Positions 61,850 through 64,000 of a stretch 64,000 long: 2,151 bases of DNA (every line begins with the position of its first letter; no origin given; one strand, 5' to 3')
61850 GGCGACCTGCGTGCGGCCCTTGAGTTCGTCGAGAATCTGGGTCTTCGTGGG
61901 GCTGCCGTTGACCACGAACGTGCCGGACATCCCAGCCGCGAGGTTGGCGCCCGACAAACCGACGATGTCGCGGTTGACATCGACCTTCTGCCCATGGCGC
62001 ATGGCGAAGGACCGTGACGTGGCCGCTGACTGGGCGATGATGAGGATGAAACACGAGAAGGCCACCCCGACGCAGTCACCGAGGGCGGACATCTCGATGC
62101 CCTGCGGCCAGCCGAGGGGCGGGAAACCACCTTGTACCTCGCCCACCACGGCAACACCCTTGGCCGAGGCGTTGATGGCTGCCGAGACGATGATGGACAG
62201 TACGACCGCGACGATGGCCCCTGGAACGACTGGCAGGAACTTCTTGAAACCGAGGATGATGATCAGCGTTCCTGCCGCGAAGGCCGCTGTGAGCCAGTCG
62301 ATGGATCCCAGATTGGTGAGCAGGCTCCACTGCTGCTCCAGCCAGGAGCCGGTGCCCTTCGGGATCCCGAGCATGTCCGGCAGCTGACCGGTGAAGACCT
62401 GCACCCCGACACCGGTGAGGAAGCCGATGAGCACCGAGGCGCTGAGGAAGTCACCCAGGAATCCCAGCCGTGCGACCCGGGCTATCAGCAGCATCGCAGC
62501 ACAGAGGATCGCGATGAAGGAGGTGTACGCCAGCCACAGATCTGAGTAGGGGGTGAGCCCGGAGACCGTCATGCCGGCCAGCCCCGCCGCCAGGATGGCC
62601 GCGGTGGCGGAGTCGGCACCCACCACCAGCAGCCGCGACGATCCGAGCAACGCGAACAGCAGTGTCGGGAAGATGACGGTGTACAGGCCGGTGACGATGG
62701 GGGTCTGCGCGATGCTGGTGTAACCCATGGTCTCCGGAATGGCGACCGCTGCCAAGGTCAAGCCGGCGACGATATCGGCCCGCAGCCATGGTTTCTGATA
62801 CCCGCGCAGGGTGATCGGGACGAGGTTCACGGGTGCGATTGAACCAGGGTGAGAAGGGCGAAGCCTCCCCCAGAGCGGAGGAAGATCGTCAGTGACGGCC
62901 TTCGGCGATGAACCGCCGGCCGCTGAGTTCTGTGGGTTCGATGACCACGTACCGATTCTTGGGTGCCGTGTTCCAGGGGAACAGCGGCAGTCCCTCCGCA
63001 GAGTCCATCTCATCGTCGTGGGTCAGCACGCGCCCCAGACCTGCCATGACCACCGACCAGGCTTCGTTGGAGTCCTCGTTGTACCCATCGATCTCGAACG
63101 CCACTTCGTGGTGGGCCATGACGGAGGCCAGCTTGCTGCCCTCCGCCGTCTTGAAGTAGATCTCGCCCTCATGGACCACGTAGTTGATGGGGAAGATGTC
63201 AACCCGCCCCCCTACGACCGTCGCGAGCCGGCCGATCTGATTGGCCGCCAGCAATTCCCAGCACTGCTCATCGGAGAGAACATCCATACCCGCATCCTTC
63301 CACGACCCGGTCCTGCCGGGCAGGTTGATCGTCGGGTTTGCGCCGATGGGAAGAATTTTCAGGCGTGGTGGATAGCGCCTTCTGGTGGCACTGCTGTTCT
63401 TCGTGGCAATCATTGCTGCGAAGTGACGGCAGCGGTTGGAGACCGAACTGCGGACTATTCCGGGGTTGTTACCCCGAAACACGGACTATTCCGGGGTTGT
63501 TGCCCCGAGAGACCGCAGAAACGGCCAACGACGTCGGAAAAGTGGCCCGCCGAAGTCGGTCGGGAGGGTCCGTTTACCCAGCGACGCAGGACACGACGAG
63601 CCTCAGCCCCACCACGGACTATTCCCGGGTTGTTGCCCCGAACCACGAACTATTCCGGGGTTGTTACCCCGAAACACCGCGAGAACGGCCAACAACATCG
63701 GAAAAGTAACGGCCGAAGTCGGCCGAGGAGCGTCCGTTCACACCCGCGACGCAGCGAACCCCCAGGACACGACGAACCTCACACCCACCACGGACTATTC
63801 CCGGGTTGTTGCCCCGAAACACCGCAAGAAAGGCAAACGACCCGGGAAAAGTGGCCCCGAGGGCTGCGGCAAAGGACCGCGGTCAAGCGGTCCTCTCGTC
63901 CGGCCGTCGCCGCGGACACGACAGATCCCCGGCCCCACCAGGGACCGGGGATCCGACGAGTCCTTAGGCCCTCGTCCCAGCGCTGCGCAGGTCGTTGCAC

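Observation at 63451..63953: Three-unit tandem array (about 170 bp) seeded by a 30-nt hairpin motif; apparently amplified from the sequence next to a terminator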

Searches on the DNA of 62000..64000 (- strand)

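Call 4: search_rna_families(source=window, start=62000, end=64000, threshold=evalue, max_evalue=10, show_alignments=3)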
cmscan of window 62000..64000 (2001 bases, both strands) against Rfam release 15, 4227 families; matches with E-value up to 10: 16.
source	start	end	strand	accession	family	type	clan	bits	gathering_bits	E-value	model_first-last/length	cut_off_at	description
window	63872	63951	-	RF00374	Gammaretro_CES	Cis-reg;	-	20.6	93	2.1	1-101/101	no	Gammaretrovirus core encapsidation signal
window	63546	63667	-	RF01721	Pseudomon-groES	Cis-reg;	-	20.5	50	0.75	1-111/111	no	Pseudomon-groES RNA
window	63871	63927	-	RF01763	Guanidine-III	Cis-reg; riboswitch;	-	18.6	36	0.54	1-67/67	no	Guanidine-III riboswitch aptamer (yKKC-III)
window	63914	63975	-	RF04338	Plastid-psbJ-2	Cis-reg;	CL00152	18.5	65.6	1.7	69-144/144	no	Plastid-psbJ-2 3UTR RNA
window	62031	62064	+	RF00317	snoZ163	Gene; snRNA; snoRNA; CD-box;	-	17.9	39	1.4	1-90/90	no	Small nucleolar RNA Z163/Z177 family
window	62080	62160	-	RF02989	gntR-DTE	Gene; sRNA;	-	16.8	63.6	5.7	1-119/119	no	gntR-DTE RNA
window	63917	63960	-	RF03736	mir-3130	Gene; miRNA;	-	16.6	95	9.1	1-75/75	no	mir-3130 microRNA precursor family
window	63169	63239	-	RF01524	TB10Cs1H3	Gene; snRNA; snoRNA; HACA-box;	-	15.7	50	5.9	1-73/73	no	Trypanosomatid snoRNA TB10cs1H3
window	62387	62439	+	RF01126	sR41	Gene; snRNA; snoRNA; CD-box;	-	15.3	54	1.3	1-53/53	no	Small nucleolar RNA sR41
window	63928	63986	+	RF03086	chrB-b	Cis-reg;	-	15.2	36.5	4.1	1-49/49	no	chrB-b RNA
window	62052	62187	+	RF03167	c-di-GMP-I-GGC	Cis-reg; riboswitch;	CL00126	13.4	59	8.6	1-80/80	no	c-di-GMP-I-GGC riboswitch aptamer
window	62276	62321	+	RF01130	sR46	Gene; snRNA; snoRNA; CD-box;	-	12.6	50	9.7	1-56/56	no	Small nucleolar RNA sR46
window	62387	62439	+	RF01145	sR14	Gene; snRNA; snoRNA; CD-box;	-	12.3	38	3.5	1-54/54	no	Small nucleolar RNA sR14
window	62033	62047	+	RF01152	sR1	Gene; snRNA; snoRNA; CD-box;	-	12.1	45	4.8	1-57/57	no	Small nucleolar RNA sR1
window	62387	62447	+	RF01136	sR28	Gene; snRNA; snoRNA; CD-box;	-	11.4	39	7.6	1-55/55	no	Small nucleolar RNA sR28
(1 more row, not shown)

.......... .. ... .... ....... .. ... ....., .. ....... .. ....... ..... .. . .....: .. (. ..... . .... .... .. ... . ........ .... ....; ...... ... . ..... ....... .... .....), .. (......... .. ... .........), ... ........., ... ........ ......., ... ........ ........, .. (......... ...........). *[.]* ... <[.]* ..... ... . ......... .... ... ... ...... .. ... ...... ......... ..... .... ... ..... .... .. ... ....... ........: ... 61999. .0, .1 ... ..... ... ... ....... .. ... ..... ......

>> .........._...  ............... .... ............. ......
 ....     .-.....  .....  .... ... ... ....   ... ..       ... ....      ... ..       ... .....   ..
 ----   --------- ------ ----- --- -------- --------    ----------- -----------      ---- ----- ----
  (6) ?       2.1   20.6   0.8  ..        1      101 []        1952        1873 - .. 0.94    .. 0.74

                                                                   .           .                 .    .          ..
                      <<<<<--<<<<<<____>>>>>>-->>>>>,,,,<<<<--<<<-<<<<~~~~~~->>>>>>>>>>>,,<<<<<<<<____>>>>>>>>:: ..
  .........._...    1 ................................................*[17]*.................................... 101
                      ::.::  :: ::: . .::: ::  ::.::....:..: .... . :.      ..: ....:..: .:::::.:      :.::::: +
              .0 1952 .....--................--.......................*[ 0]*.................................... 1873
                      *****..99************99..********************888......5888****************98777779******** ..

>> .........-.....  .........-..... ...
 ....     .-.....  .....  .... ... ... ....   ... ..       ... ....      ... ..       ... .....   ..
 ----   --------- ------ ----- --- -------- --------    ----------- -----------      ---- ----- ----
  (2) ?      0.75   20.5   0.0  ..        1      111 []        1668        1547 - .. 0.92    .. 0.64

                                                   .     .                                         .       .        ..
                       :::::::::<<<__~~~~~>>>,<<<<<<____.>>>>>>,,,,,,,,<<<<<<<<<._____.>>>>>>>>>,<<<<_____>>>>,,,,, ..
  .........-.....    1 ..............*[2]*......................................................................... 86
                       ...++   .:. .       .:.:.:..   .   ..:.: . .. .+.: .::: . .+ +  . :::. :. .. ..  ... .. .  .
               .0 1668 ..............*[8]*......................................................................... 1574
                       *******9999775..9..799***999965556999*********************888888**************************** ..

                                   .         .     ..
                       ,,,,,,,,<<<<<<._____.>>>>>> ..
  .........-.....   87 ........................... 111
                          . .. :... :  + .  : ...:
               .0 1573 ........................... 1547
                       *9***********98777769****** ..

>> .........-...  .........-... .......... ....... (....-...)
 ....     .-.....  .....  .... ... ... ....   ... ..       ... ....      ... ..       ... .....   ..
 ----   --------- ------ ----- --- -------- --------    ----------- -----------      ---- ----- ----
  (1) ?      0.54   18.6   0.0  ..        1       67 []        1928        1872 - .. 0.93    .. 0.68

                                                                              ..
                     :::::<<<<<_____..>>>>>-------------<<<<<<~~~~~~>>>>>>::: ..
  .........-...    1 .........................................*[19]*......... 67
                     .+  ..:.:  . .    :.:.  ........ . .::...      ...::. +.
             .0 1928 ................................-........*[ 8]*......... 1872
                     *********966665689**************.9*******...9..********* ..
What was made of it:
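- On Known structured RNA (Rfam 15): The best hits are 18-21 bits against thresholds of 36-93, with E 0.5-2 (call 4).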

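Call 25: build_rna_model(alignment_id=A1)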
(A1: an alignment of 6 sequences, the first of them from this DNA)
Model R1 built from alignment A1 (6 sequences, 73 columns); structure: RNAalifold consensus.
model positions 69; base pairs 14; branch points 0; effective number of sequences 3.04; information 0.815 bits per position. Calibrated on 0.2 Mb of random sequence (short: E-values are rough).
structure used (alignment columns):
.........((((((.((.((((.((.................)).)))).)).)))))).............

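Call 26: search_with_rna_model(model_id=R1, sources=[window, L001, L007, L008, L009, L010, L011, L012, L013, L014, L015, L016, L017, L018, L019, L020, L021, L022, L023, L024, L025, L026, L027, L028, L029, L030, L031, L032, L033, L034, L035, L036, L037, L038, L039, L040, L041, L042, L043, L044, L045, L046, L047, L048, L049, L050, L051, L052, L053, L054, L055, L056, L057, L058, L059, L060, L061, L062, L063, L064, L065], max_evalue=10)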
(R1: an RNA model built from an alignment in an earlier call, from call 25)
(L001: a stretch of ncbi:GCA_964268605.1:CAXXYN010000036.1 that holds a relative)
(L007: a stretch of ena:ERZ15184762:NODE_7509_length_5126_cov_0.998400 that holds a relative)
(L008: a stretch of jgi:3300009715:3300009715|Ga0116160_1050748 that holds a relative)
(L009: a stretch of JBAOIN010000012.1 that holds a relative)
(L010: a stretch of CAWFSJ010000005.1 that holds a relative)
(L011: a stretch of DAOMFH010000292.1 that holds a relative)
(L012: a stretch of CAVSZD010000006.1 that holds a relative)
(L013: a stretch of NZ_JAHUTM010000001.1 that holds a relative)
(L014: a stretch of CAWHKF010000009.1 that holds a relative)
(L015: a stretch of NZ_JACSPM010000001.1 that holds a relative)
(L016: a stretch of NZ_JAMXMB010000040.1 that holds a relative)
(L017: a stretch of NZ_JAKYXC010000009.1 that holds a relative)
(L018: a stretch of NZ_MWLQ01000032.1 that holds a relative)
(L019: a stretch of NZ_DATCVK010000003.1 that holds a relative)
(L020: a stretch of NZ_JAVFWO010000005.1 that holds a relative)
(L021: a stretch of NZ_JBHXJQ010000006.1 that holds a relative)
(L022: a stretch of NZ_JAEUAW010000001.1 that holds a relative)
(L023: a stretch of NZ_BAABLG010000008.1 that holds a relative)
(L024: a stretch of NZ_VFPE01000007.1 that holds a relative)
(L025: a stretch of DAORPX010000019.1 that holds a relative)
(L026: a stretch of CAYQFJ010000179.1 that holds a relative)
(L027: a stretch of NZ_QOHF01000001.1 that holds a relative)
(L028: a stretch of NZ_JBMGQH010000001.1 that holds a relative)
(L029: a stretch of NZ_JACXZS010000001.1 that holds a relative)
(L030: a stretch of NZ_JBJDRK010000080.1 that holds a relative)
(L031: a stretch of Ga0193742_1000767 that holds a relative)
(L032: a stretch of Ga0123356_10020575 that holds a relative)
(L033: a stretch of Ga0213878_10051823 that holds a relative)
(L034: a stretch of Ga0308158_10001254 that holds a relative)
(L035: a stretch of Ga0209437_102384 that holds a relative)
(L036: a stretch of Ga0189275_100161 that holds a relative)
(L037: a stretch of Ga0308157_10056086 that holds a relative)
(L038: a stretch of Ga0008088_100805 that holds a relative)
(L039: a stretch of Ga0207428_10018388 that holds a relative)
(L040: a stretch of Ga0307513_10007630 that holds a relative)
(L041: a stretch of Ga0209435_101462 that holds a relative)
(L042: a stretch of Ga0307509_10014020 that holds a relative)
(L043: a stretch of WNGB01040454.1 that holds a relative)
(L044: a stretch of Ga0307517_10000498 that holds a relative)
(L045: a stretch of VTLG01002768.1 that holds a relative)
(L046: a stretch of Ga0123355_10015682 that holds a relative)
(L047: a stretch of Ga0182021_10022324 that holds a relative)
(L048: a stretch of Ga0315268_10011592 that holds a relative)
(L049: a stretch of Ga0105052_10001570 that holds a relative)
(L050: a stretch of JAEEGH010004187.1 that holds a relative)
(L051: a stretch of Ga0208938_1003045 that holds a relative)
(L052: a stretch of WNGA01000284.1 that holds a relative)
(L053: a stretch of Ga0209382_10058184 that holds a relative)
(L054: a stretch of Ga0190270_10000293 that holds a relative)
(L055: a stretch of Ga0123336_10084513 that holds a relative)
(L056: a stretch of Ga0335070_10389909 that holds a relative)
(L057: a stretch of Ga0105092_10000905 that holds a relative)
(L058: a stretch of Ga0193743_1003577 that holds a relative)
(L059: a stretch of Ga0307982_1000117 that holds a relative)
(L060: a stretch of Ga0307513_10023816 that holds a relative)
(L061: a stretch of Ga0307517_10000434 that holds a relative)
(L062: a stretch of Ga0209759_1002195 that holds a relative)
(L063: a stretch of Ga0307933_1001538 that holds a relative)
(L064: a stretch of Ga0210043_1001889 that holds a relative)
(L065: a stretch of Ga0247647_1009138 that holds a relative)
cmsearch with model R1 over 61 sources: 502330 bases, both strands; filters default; matches with E-value up to 10: 35.
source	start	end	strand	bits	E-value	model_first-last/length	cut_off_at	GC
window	63788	63856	-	88.4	1.3e-28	1-69/69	no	0.59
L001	9432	9500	+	88.4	1.3e-28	1-69/69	no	0.59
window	63643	63711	-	87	4.1e-28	1-69/69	no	0.54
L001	9577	9645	+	87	4.1e-28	1-69/69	no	0.54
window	63479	63547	-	86.1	8.9e-28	1-69/69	no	0.61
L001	9741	9809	+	86.1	8.9e-28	1-69/69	no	0.61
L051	3533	3601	+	78.7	4.5e-25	1-69/69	no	0.62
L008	12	80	+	77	1.7e-24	1-69/69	no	0.61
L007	854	918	+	68.4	2.5e-21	1-69/69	no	0.66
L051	3532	3599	-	22.4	0.00012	1-69/69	no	0.65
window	63798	63852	+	18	0.0048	9-63/69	no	0.56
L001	9436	9490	-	18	0.0048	9-63/69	no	0.56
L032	5917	5987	-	17.3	0.0081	1-69/69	no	0.7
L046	5710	5780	-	16.6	0.016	1-69/69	no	0.72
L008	8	79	-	16.2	0.021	1-69/69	no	0.62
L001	9745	9799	-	16.1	0.023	9-63/69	no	0.6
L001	9581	9635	-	16.1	0.023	9-63/69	no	0.55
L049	8467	8529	-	15.8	0.028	1-69/69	no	0.59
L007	853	918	-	14.9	0.064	1-69/69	no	0.67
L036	2977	3023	-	14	0.13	1-69/69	no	0.66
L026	2366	2426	+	13.5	0.21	1-69/69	no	0.72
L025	3481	3523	-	12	0.71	1-69/69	no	0.63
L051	6926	6950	+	11.7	0.94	22-46/69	no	0.76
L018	1642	1694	-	10.8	2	1-69/69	no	0.66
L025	1185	1242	+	10.7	2.1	1-69/69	no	0.67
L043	6550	6606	-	10.4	2.7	1-69/69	no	0.56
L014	1743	1792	-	10.3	2.9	1-69/69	no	0.7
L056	1214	1268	+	10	3.7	1-69/69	no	0.64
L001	12079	12150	-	10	3.7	1-69/69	no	0.72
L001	12970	13026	-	9.5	5.8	1-69/69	no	0.7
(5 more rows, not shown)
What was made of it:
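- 63788..63856 (-): Palindromic element of unit C (inverted doublet; arms 63832-63852 and 63791-63820). Covariance model hit of 88.4 bits (call 26).
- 63643..63711 (-): Palindromic element of unit B (arms 63687-63707 and 63646-63675). The extra arm copy is at 63615-63644. Covariance model hit of 87 bits (call 26).
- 63479..63547 (-): Palindromic element of unit A (arms 63523-63543 and 63482-63511). The extra arm copy is at 63451-63480. Covariance model hit of 86.1 bits (call 26).
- Three full elements score 86-88 bits with the covariance model (call 26).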
